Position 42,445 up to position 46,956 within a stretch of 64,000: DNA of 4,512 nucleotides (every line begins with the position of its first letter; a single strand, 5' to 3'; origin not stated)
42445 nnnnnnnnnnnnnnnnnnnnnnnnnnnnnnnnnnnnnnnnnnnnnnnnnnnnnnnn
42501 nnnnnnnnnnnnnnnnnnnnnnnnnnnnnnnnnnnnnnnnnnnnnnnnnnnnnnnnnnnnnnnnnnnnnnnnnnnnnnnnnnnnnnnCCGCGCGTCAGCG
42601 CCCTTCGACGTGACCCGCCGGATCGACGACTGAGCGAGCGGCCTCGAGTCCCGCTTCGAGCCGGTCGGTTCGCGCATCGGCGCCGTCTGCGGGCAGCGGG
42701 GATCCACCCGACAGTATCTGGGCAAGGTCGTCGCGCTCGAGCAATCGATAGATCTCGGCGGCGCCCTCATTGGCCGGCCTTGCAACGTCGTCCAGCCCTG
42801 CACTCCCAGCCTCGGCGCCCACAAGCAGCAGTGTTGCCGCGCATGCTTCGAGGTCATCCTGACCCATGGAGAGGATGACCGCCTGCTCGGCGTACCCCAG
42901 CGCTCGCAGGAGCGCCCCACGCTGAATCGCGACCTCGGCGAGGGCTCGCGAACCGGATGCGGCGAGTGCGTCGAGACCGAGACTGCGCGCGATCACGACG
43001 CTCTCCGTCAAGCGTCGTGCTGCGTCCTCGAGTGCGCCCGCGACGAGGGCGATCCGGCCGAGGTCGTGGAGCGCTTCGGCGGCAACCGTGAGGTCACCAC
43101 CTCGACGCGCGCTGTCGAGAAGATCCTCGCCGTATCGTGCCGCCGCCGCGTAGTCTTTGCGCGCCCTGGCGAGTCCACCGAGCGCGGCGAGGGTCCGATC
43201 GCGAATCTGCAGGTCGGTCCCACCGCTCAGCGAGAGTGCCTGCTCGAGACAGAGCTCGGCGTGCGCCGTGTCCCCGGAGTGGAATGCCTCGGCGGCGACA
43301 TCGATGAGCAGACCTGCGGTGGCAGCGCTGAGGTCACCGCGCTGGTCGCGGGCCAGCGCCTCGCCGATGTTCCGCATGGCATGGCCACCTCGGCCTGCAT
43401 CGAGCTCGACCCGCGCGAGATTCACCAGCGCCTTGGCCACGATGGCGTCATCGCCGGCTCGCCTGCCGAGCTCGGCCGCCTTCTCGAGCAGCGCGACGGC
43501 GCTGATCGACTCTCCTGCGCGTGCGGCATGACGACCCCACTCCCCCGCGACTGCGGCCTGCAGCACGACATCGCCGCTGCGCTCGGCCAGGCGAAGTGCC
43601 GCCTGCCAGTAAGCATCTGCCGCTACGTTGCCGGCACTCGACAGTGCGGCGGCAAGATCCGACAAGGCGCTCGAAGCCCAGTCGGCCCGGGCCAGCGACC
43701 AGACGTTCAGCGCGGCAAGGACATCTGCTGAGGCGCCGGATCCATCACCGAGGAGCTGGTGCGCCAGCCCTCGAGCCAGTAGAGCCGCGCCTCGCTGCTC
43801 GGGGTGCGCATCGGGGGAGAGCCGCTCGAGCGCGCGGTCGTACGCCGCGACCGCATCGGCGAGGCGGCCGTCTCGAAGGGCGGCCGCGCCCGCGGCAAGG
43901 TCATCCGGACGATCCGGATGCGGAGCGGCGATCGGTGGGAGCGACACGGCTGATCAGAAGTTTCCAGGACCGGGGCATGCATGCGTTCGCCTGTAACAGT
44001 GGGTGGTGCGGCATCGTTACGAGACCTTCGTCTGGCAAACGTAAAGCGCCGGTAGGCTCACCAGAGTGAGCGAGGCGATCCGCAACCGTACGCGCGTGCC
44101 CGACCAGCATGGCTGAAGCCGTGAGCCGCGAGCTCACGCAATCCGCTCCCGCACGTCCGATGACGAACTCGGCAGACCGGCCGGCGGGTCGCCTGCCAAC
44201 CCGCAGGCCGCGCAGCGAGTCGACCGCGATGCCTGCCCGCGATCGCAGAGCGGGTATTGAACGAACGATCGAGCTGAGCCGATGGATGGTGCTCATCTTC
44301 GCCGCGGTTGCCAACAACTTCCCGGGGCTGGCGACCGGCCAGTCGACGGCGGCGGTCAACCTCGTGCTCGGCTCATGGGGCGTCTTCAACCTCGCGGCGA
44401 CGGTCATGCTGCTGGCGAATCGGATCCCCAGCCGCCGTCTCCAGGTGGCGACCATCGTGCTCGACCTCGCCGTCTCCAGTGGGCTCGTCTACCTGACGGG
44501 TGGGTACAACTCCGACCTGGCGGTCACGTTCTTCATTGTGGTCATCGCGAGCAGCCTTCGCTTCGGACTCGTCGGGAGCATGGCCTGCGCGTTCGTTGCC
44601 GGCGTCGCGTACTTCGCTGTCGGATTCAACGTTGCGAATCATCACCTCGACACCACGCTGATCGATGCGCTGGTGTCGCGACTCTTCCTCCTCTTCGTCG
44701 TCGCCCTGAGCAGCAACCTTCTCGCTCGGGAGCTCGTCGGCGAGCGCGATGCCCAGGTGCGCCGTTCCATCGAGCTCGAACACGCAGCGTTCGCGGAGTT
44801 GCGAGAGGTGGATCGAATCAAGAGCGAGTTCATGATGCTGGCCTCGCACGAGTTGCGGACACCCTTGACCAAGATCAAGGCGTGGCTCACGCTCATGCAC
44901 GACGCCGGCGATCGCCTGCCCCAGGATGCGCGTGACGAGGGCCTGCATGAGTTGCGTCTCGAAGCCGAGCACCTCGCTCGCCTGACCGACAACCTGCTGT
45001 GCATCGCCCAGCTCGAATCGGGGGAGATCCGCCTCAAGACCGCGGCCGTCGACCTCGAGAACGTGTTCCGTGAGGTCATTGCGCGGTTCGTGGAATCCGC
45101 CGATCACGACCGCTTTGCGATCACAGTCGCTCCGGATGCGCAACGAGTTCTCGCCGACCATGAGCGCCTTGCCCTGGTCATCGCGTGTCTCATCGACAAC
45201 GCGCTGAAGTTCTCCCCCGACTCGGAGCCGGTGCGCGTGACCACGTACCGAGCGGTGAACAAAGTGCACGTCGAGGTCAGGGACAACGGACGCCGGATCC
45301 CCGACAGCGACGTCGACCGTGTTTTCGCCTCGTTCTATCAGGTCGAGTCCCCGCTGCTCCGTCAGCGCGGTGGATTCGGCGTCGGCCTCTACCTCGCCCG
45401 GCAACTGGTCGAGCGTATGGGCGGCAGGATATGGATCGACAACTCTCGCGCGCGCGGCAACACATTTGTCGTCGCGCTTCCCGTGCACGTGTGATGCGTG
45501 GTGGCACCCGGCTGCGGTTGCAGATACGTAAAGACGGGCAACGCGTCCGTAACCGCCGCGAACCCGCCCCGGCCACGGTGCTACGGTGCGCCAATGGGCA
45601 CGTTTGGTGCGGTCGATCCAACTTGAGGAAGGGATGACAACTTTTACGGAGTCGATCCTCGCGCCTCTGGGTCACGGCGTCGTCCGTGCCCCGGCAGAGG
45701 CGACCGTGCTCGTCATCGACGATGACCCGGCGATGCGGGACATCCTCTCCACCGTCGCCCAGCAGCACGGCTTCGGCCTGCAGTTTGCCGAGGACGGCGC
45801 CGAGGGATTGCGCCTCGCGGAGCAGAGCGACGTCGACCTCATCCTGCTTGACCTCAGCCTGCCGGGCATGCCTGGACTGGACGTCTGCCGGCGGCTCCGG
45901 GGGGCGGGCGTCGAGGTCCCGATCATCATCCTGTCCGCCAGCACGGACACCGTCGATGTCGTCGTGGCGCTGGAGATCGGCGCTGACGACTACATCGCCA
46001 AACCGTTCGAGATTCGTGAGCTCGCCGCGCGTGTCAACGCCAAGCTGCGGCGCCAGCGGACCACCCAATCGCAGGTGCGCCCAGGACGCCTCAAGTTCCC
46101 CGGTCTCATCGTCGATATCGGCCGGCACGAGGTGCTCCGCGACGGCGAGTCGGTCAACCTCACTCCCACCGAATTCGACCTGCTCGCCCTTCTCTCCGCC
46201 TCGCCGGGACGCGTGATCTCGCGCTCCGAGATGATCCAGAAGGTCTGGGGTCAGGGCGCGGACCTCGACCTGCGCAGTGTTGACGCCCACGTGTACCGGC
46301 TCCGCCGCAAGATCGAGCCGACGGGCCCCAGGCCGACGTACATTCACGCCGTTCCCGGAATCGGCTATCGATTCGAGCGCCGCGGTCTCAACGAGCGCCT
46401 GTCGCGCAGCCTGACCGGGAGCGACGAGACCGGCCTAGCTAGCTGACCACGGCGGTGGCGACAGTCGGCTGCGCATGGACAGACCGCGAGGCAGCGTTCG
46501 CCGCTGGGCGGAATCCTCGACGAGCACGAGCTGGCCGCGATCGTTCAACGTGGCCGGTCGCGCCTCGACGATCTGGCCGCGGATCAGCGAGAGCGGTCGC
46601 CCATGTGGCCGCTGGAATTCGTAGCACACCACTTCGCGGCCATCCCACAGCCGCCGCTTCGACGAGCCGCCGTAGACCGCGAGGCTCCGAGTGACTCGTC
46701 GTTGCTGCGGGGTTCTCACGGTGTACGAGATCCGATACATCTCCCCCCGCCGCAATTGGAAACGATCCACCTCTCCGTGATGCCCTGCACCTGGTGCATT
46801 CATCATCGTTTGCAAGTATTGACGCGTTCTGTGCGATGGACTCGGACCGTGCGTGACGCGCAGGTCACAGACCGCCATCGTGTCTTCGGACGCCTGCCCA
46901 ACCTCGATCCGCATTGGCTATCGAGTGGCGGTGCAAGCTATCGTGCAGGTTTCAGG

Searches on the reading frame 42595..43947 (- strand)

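Call 73: search_protein_families(library=pfam, proteins=[window:42595-43947:-], max_evalue=0.01)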
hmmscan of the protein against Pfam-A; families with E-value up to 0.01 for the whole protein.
window:42595-43947:- (450 aa): 3 families
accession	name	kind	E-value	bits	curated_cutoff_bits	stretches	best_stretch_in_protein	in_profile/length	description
PF13424.12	TPR_12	-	7.9e-10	39.2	30.1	3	131-202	3-76/77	Tetratricopeptide repeat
PF17874.7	TPR_MalT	-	3.9e-07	30.1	45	1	221-377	11-169/336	MalT-like TPR region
PF07719.23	TPR_2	-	0.00099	19.5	27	0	19-41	7-29/34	Tetratricopeptide repeat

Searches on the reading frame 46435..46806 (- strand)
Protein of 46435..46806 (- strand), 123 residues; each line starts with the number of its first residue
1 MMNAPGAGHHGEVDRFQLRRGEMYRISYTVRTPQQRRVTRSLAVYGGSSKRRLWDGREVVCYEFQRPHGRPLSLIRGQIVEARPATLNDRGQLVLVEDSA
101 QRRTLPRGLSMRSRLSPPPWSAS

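Call 61: search_protein_families(library=pfam, proteins=[window:46435-46806:-], max_evalue=1)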
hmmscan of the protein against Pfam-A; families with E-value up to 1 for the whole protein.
window:46435-46806:- (123 aa): 2 families
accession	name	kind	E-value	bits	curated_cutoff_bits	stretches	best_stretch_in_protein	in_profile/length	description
PF18009.6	Fer4_23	-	0.053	14.4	27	1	16-66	12-62/82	4Fe-4S iron-sulfur cluster binding domain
PF09000.15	Cytotoxic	-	0.23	12.2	22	1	35-70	13-48/80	Cytotoxic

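Call 74: find_homologous_proteins(query=window:46435-46806:-, max_evalue=0.001)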
Query window:46435-46806:- (123 aa): 61 proteins with E <= 0.001 among 77 candidates.
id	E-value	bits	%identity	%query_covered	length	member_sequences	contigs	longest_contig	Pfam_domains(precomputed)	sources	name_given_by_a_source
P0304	1.4e-66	240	89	99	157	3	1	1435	-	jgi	jgi:hypothetical protein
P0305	1.2e-64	234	87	99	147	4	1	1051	-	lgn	-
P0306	1.7e-64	233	88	99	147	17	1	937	-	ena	-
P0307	2.0e-64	233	87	99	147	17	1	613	-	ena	-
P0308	2.3e-64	233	88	99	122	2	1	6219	-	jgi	jgi:hypothetical protein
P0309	5.3e-64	231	87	99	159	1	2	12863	-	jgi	jgi:hypothetical protein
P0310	5.3e-64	231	84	99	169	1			-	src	-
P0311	7.2e-64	231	85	99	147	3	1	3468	-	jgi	jgi:hypothetical protein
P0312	3.7e-63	229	85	99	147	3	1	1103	-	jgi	jgi:hypothetical protein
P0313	6.6e-63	228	85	99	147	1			-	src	-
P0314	6.8e-63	228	85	99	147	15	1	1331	-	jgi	-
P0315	6.9e-63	228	84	99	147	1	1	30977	-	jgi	jgi:hypothetical protein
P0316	2.0e-62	226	84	99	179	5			-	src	-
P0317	4.9e-62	225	86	99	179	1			-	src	-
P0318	9.5e-62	224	85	99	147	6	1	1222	-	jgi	jgi:hypothetical protein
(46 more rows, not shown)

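Call 81: predict_structure(alignment_id=A5)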
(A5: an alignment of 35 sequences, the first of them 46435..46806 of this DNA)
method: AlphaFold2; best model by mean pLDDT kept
length: 123 residues; sequences in the alignment: 35
mean_pLDDT: 74.5   pTM: 0.60
mean pLDDT of the five models: 74.5, 74.3, 74.2, 73.4, 73.5
residues with pLDDT >= 90: 51; 70-90: 32; 50-70: 7; < 50: 33
segments of 3 or more residues with pLDDT < 50: 1-9, 101-119, 121-123
pLDDT, mean of each block of 10 residues (from residue 1): 41 71 92 83 92 91 92 92 90 73 43 44 43
secondary structure, 60 per line:
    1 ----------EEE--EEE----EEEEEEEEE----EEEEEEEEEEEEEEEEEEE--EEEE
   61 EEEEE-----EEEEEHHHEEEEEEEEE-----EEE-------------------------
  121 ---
elements in order: E11-13 E16-18 E23-31 E36-54 E57-65 E71-75 E79-87 E93-95

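Call 83: fold_search(model_id=the predicted structure, library=pdb)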
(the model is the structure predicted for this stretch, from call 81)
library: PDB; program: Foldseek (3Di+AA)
matches with E <= 10: 538; with E <= 0.001: 0
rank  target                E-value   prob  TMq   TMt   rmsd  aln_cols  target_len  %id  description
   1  6o8z_Q                7.2e-02  0.96  0.33  0.35   8.5        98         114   12  Cryo-EM image reconstruction of the 70S Ribosome Enterococcus faecalis Class04 (released 2020-09-16)
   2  9bsl_K                8.4e-02  0.96  0.32  0.34   8.8        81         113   15  45SRbgA particle in complex with RbgA and YphC. Class A (released 2024-12-25)
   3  8jtr_A                9.9e-02  0.97  0.38  0.06   6.8        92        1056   13  Cryo-EM structure of GeoCas9-sgRNA binary complex (released 2024-06-05)
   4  6wqn_A                1.1e-01  0.95  0.33  0.36   8.5        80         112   15  Structure of the 50S subunit of the ribosome from Methicillin Resistant Staphylococcus aureus in complex with the anti (released 2020-06-03)
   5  8uza_A                1.3e-01  0.94  0.34  0.06   6.9        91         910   15  Cryo-EM structure of GeoCas9 in complex with sgRNA and target DNA (released 2024-05-29)
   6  5ngm_AN               1.4e-01  0.96  0.34  0.36   8.4        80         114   15  2.9S structure of the 70S ribosome composing the S. aureus 100S complex (released 2017-10-04)
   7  3j9w_BS               1.4e-01  0.92  0.33  0.35   8.4        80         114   16  Cryo-EM structure of the Bacillus subtilis MifM-stalled ribosome complex (released 2015-04-29)
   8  9i05_Al               1.4e-01  0.72  0.34  0.14  13.6       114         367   14  Cryo-EM structure of the large subunit of the mitochondrial ribosome from Toxoplasma gondii (released 2025-06-11)
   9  8qbt_P                1.6e-01  0.89  0.31  0.33   8.8        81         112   10  E. coli ApdP-stalled ribosomal complex (released 2024-03-20)
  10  8uu4_R                1.7e-01  0.93  0.34  0.36   8.4        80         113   16  Cryo-EM structure of the Listeria innocua 70S ribosome in complex with HPF (structure I-A) (released 2024-02-28)
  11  5el6_B8               1.8e-01  0.96  0.37  0.35   5.2        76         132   14  Structure of T. thermophilus 70S ribosome complex with mRNA and tRNALys in the A-site with a U-U mismatch in the firs (released 2016-01-27)
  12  5v8i_1T               1.8e-01  0.95  0.37  0.35   7.6        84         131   13  Thermus thermophilus 70S ribosome lacking ribosomal protein uS17 (released 2018-03-28)
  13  5el4_B8               1.8e-01  0.93  0.33  0.31   6.5        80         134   15  Structure of T. thermophilus 70S ribosome complex with mRNA and tRNALys in the A-site with a U-U mismatch in the firs (released 2016-01-27)
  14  9bs0_K                1.8e-01  0.89  0.33  0.36   6.9        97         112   13  YphC-treated 45SYphC particle. Class 5 (released 2024-12-25)
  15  8uua_R                1.9e-01  0.97  0.34  0.39   4.9        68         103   18  Cryo-EM structure of the Listeria innocua 50S ribosomal subunit in complex with HflXr (structure III) (released 2024-02-28)
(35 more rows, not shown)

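Call 86: search_protein_families(library=ncbifam, proteins=[window:46435-46806:-], max_evalue=0.1)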
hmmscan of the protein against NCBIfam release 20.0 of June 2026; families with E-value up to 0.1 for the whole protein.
window:46435-46806:- (123 aa): 0 families
